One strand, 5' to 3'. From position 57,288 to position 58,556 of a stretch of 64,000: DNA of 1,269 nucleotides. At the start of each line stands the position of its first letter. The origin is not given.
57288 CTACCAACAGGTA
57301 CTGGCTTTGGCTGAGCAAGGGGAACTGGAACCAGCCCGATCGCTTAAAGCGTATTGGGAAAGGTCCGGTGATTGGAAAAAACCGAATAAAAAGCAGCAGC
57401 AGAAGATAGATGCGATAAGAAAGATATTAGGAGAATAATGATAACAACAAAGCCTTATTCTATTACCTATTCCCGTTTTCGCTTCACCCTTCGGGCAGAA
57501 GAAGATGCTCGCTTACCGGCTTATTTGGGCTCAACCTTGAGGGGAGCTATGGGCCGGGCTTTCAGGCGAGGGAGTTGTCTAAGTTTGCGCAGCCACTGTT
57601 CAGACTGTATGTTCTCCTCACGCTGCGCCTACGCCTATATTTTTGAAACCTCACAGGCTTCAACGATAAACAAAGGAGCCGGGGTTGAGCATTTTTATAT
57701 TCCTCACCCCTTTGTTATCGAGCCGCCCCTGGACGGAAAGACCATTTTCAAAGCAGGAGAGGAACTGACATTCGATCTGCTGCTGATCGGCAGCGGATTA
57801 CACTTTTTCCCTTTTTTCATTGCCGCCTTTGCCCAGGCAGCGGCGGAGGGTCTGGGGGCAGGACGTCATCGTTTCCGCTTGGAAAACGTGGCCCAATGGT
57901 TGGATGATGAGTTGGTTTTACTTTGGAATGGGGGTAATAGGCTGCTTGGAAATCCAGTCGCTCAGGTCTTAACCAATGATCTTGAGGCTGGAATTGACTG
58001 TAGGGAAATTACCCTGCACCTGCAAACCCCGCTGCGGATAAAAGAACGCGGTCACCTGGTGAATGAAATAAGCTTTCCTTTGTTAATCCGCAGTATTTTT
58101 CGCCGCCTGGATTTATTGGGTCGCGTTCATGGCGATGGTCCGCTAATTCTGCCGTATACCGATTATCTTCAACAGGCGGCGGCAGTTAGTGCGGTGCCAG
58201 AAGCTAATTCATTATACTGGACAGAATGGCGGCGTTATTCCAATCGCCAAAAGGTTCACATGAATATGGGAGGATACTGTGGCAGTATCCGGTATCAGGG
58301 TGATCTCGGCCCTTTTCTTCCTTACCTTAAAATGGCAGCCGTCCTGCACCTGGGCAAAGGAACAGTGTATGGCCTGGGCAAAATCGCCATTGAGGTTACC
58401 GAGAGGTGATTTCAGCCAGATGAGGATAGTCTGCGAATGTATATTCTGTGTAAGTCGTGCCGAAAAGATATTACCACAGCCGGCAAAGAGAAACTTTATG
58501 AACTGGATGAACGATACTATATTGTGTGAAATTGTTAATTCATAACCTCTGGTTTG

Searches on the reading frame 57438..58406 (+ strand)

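Call 32: search_protein_families(library=ncbifam, proteins=[window:57438-58406:+], max_evalue=0.001)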
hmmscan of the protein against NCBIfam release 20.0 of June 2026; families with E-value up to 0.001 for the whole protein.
window:57438-58406:+ (323 aa): 0 families

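Call 61: search_protein_families(library=padloc, proteins=[window:57438-58406:+], max_evalue=0.001)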
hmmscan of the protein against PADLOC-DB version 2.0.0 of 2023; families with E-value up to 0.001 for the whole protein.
window:57438-58406:+ (323 aa): 7 families
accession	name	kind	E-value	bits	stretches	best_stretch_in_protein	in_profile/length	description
PDLC01477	Cas6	-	1.5e-97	324.8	1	9-319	3-295/296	"CAS-I,CAS-II,CAS-III,CAS-IV,CAS-V,CAS-VI; crRNAmaturation"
PDLC01496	Cas6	-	1.6e-79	265.3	1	11-320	4-280/281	"CAS-I,CAS-II,CAS-III,CAS-IV,CAS-V,CAS-VI; crRNAmaturation"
PDLC02098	Cas6_IIIa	-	1.8e-18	65.7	1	13-318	2-199/200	-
PDLC01650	Cas6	-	2.9e-18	64.8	1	193-314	1-102/102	"CAS-I,CAS-II,CAS-III,CAS-IV,CAS-V,CAS-VI; crRNAmaturation"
PDLC01373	Cas6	-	9.4e-07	26.7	1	23-236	18-213/289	"CAS-I,CAS-II,CAS-III,CAS-IV,CAS-V,CAS-VI; crRNAmaturation"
PDLC01428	Cas6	-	1.3e-05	22.7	1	28-318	63-322/325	"CAS-I,CAS-II,CAS-III,CAS-IV,CAS-V,CAS-VI; crRNAmaturation"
PDLC01265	Cas6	-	1.7e-05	23.7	1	90-316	2-178/179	"CAS-I,CAS-II,CAS-III,CAS-IV,CAS-V,CAS-VI; crRNAmaturation"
